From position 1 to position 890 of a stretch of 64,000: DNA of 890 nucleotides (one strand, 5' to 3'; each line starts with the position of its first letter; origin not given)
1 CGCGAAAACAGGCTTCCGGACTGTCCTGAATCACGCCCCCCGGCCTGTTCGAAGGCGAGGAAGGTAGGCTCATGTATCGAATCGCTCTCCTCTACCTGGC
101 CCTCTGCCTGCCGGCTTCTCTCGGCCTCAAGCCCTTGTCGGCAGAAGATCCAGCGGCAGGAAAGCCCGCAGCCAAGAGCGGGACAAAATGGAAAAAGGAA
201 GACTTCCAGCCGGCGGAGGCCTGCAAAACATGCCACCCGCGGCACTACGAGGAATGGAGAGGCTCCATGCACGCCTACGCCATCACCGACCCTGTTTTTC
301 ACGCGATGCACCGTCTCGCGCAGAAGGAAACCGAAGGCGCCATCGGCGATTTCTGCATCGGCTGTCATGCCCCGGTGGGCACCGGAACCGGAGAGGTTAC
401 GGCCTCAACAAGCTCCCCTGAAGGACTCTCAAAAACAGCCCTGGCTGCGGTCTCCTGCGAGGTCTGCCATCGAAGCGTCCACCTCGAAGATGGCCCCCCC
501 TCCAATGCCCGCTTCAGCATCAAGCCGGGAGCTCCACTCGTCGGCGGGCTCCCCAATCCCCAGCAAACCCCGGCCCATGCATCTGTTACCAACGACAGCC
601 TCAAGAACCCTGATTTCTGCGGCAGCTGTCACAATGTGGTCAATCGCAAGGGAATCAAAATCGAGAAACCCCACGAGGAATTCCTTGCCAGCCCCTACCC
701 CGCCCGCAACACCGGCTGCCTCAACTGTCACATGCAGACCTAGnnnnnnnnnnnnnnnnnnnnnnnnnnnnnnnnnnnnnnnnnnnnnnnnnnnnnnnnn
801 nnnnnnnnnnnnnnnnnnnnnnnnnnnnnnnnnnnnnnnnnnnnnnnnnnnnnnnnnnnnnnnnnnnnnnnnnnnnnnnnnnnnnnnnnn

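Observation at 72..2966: Pentaheme cytochrome c in frame with a beta-helix/dockerin protein: a possible dockerin-tethered extracellular multiheme cytochrome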

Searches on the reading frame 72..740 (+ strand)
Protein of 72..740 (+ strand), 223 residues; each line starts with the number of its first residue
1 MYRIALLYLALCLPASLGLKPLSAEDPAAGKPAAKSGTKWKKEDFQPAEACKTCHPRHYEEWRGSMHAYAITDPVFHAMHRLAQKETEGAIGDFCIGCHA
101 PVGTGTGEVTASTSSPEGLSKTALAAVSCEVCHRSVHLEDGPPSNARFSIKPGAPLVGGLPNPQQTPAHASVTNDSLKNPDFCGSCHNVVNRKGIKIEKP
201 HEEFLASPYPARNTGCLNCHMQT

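Call 4: search_protein_families(library=pfam, proteins=[window:72-740:+], max_evalue=0.1)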
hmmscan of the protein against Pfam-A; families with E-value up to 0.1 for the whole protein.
window:72-740:+ (223 aa): 8 families
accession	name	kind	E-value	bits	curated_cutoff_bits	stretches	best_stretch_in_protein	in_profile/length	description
PF13435.11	Cytochrome_C554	-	3.1e-10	41.3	20.8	1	50-133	1-83/84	Cytochrome c554 and c-prime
PF22113.1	Mtrc-MtrF_II-IV_dom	-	2.2e-06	27.7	30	1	42-135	75-165/176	Outer membrane cytochrome MtrC/MtrF-like, domains II/IV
PF14537.11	Cytochrom_c3_2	-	8.7e-06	26.6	25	0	87-135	21-66/79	Cytochrome c3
PF14522.11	Cytochrome_C7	-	2.5e-05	24.4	24.8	1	169-220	30-66/67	Cytochrome c7 and related cytochrome c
PF09699.15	Paired_CXXCH_1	-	0.00048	20.2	20.6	0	177-188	24-37/41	Doubled CXXCH motif (Paired_CXXCH_1)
PF24042.1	DUF7351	-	0.0029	17.8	31.2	1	50-138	23-106/177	Domain of unknown function (DUF7351)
PF02335.20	Cytochrom_C552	-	0.0041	16.6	24.1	1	57-134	54-133/438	Cytochrome c552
PF00130.28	C1_1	-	0.021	15.1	26.5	0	94-137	13-39/53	Phorbol esters/diacylglycerol binding domain (C1 domain)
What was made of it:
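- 72..740 (+): N-terminal part of the pentaheme cytochrome domain. CxxCH motifs are at nt 222-236, 354-368, 456-470, 618-632 and 717-731. Pfam Cytochrome_C554 3e-10 (call 4).
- Checked: Pfam (call 4) gives Cytochrome_C554 at 3e-10 for ORF1.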

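Call 88: list_cluster_members(proteins=[window:72-740:+, window:837-2963:+, window:3224-3955:+, window:8854-10635:-, window:6190-6780:-])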
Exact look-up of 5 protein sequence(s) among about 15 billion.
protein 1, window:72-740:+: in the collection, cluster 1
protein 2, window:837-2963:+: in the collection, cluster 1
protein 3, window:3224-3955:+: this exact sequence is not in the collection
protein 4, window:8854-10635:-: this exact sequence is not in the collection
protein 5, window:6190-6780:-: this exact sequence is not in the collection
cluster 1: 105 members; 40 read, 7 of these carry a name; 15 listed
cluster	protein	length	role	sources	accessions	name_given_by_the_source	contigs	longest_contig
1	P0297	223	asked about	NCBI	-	-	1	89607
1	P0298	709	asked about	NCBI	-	-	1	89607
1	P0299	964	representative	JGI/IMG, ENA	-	-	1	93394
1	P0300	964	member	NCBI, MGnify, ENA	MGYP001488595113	FL=1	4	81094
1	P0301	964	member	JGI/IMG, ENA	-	hypothetical protein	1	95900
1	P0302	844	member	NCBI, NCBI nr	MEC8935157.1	MAG: right-handed parallel beta-helix repeat-containing protein, partial [Planctomycetota ... | right-handed parallel beta-helix repeat-containing protein [Planctomycetota bacterium]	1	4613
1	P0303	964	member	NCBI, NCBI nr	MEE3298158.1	MAG: right-handed parallel beta-helix repeat-containing protein [Planctomycetota ... | right-handed parallel beta-helix repeat-containing protein [Planctomycetota bacterium]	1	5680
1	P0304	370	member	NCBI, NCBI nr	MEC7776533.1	MAG: right-handed parallel beta-helix repeat-containing protein, partial [Planctomycetota ... | right-handed parallel beta-helix repeat-containing protein [Planctomycetota bacterium]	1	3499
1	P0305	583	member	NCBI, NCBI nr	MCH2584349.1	MAG: right-handed parallel beta-helix repeat-containing protein, partial [Planctomycetes ... | right-handed parallel beta-helix repeat-containing protein [Planctomycetota bacterium]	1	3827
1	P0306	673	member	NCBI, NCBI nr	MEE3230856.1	MAG: right-handed parallel beta-helix repeat-containing protein, partial [Planctomycetota ... | right-handed parallel beta-helix repeat-containing protein [Planctomycetota bacterium]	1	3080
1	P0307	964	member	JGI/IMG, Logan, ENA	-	-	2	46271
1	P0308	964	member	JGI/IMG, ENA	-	-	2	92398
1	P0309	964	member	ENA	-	-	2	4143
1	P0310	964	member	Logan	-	-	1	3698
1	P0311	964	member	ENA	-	-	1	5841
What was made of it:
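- The allele is seen on one contig only, among a 105-member cluster (call 88). The split is unique to one contig (call 88).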

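Call 90: find_encoding_contigs(protein=window:72-740:+, flank=1000, max_places=3)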
Protein window:72-740:+ (223 aa): no gene with exactly this product is on record in the collection.
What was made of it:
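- Tried and rejected: find_encoding_contigs has no record for ORF1 (call 90), so the source assembly could not be identified.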
